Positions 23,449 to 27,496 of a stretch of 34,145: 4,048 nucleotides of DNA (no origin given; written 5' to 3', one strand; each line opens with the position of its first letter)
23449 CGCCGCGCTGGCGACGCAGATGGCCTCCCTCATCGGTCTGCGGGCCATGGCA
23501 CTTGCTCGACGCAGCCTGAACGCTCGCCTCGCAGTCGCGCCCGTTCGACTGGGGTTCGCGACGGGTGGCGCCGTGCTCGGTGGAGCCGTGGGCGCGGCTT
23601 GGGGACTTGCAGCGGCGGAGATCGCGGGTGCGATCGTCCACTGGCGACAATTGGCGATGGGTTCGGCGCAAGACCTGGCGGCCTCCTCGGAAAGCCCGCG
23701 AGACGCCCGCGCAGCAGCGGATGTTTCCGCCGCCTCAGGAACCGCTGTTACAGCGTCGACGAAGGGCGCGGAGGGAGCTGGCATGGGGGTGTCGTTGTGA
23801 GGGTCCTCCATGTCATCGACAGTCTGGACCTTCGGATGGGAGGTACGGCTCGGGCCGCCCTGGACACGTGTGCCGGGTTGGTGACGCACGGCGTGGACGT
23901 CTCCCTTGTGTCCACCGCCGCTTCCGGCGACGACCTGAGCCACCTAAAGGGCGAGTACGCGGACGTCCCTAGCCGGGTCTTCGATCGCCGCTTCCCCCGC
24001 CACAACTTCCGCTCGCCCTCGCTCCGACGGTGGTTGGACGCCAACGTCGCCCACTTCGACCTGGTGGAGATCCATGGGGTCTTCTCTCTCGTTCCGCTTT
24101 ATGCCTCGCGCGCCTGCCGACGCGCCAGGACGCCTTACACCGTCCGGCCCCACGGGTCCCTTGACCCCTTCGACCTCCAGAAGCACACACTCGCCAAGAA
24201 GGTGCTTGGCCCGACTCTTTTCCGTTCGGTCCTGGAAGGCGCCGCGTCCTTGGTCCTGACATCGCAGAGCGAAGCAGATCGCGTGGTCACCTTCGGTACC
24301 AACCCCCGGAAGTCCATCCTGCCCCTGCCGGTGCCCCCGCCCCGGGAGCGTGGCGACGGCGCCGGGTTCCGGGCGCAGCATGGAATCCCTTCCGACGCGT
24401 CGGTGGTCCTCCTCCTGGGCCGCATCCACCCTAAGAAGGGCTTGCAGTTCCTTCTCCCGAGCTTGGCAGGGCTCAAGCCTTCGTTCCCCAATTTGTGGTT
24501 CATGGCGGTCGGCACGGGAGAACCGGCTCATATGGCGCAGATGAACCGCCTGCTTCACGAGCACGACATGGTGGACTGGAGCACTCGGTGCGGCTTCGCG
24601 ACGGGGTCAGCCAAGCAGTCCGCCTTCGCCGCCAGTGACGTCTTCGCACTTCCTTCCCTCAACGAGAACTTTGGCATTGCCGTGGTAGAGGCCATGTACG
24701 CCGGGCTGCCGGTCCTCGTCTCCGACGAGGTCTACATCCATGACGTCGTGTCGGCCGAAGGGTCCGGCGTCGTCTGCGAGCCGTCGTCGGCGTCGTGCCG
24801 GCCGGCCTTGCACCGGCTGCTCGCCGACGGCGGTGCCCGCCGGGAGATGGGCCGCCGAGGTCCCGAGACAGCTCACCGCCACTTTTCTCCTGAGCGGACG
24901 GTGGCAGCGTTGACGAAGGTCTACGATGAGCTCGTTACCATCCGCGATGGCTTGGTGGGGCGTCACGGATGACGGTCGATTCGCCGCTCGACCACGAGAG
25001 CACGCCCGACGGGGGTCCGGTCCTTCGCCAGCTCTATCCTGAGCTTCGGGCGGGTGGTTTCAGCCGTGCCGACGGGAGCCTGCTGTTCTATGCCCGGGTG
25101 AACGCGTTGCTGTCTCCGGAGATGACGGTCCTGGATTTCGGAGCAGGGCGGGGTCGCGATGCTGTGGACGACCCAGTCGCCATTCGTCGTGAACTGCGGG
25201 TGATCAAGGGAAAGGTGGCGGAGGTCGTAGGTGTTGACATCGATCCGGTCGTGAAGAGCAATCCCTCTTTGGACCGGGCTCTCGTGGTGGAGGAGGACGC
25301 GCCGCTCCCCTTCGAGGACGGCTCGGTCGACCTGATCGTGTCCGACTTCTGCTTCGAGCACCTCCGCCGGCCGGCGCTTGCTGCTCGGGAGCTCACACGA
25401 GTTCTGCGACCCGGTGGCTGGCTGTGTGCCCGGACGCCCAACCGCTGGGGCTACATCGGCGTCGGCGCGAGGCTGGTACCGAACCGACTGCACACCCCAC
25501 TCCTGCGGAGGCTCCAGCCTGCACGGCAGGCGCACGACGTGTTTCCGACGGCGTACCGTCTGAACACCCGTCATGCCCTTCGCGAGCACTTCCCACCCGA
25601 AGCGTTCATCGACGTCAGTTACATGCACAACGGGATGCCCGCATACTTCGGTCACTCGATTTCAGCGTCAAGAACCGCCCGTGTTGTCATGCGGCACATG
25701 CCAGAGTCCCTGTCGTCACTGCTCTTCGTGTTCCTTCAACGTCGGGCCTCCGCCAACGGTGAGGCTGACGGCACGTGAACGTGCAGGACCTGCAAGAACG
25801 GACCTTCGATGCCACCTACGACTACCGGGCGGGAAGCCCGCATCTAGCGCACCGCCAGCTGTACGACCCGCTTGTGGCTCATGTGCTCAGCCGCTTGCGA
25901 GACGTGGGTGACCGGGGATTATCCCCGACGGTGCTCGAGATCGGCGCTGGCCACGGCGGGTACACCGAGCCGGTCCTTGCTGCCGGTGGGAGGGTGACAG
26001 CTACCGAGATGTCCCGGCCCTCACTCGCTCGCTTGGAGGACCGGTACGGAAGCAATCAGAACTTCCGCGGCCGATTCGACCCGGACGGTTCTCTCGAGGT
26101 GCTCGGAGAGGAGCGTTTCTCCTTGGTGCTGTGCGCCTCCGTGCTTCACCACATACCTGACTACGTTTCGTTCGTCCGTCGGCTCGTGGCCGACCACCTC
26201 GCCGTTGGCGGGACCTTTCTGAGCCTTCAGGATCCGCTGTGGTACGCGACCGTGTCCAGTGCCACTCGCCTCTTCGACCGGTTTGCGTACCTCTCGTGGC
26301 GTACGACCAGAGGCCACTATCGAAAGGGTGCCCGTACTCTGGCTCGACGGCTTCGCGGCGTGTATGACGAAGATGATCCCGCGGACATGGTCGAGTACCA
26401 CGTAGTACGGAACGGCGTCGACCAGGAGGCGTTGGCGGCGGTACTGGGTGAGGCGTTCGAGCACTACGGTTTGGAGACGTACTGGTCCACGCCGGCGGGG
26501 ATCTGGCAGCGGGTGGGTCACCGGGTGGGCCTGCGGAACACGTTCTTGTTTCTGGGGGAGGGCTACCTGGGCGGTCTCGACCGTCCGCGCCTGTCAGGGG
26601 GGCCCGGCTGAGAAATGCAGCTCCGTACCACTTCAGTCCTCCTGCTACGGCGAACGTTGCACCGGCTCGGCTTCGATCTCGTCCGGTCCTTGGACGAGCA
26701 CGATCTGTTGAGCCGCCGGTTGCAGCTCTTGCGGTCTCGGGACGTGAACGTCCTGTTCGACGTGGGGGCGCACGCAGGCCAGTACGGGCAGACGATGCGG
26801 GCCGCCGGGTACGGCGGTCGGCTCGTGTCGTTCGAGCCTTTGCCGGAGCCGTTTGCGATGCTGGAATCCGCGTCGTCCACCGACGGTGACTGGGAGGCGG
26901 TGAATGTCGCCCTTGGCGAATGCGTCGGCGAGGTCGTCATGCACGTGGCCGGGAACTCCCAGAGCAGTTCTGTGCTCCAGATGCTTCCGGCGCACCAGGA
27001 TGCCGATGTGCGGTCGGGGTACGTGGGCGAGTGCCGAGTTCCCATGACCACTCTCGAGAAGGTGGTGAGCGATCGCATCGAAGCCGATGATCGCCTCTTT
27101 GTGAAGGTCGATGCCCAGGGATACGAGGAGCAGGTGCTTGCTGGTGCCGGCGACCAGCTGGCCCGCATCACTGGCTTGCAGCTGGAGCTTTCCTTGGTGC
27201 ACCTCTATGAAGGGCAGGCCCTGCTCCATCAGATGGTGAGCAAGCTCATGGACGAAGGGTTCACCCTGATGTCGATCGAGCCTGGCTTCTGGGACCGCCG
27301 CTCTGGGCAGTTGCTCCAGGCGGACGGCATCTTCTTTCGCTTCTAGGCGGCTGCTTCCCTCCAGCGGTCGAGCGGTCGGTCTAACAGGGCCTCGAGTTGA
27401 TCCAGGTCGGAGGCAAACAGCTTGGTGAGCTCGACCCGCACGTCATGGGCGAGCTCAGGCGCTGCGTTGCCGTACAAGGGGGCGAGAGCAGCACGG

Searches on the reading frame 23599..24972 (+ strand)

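Call 71: search_protein_families(library=pfam, proteins=[window:23599-24972:+], max_evalue=0.0001)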
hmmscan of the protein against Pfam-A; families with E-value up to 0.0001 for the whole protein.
window:23599-24972:+ (457 aa): 5 families
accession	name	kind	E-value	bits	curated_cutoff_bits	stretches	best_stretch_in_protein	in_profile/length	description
PF00534.26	Glycos_transf_1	-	6.6e-25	88.1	26.4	1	258-422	6-170/172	Glycosyl transferases group 1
PF13692.12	Glyco_trans_1_4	-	9.9e-19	68.4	27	1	269-410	3-142/142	Glycosyl transferases group 1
PF13439.12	Glyco_transf_4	-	8.3e-15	55.7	28.5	1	80-238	1-158/170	Glycosyltransferase Family 4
PF13579.12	Glyco_trans_4_4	-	2.9e-14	54.1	29.7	1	81-240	1-152/158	Glycosyl transferase 4-like domain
PF20706.3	GT4-conflict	-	1.1e-06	28.4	26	1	340-377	276-313/385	Family 4 Glycosyltransferase in conflict systems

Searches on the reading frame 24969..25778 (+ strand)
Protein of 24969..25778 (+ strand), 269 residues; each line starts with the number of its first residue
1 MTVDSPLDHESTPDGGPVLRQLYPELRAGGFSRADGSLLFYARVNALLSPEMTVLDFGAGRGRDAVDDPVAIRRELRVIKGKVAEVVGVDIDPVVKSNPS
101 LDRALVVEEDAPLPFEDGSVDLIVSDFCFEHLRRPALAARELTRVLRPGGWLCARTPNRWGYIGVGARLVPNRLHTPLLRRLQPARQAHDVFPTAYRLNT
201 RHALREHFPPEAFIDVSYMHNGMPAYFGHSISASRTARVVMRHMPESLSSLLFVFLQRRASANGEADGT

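Call 71: search_protein_families(library=pfam, proteins=[window:24969-25778:+], max_evalue=0.0001)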
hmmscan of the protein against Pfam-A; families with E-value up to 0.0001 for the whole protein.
window:24969-25778:+ (269 aa): 5 families
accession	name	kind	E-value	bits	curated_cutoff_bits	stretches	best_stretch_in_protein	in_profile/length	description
PF08241.18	Methyltransf_11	-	2.7e-14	54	21.2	1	79-153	14-94/95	Methyltransferase domain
PF13489.12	Methyltransf_23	-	2.3e-12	47.4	27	1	46-177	18-124/164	Methyltransferase domain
PF13649.12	Methyltransf_25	-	6.7e-09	36.8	27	1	54-150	1-97/97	Methyltransferase domain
PF13847.12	Methyltransf_31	-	3.3e-08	33.8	27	1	49-158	2-113/145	Methyltransferase domain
PF08242.18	Methyltransf_12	-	1.5e-06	29.3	30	1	55-152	1-98/98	Methyltransferase domain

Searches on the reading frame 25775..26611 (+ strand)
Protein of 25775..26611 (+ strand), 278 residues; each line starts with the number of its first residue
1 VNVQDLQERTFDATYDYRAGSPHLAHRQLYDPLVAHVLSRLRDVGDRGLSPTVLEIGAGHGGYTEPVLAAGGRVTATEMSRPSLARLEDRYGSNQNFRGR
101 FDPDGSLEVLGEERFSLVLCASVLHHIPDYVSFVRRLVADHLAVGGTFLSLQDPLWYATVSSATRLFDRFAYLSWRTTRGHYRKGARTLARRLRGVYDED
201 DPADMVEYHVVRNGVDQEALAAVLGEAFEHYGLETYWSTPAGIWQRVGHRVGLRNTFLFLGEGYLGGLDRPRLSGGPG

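Call 71: search_protein_families(library=pfam, proteins=[window:25775-26611:+], max_evalue=0.0001)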
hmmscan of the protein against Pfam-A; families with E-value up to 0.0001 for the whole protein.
window:25775-26611:+ (278 aa): 4 families
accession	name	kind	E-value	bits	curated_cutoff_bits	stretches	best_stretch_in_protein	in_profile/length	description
PF08242.18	Methyltransf_12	-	7.3e-12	46.3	30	1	54-148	1-98/98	Methyltransferase domain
PF13489.12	Methyltransf_23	-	3.6e-09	37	27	1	34-194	9-155/164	Methyltransferase domain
PF08241.18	Methyltransf_11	-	2.3e-08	35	21.2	1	54-147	1-92/95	Methyltransferase domain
PF13649.12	Methyltransf_25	-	4.6e-08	34.1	27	1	53-145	1-96/97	Methyltransferase domain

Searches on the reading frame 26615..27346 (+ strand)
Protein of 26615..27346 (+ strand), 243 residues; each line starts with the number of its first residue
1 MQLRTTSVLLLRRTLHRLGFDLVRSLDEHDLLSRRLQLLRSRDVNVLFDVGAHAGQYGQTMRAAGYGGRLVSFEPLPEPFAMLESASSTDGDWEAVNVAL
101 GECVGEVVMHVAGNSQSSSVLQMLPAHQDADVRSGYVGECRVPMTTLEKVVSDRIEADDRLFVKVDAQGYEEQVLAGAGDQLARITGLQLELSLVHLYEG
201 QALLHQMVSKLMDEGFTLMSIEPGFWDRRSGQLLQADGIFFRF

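Call 71: search_protein_families(library=pfam, proteins=[window:26615-27346:+], max_evalue=0.0001)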
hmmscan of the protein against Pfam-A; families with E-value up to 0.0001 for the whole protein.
window:26615-27346:+ (243 aa): 1 family
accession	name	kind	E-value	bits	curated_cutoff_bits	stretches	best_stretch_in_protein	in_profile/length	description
PF05050.19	Methyltransf_21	-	1.2e-19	71.5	22.7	1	49-216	1-171/173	Methyltransferase FkbM domain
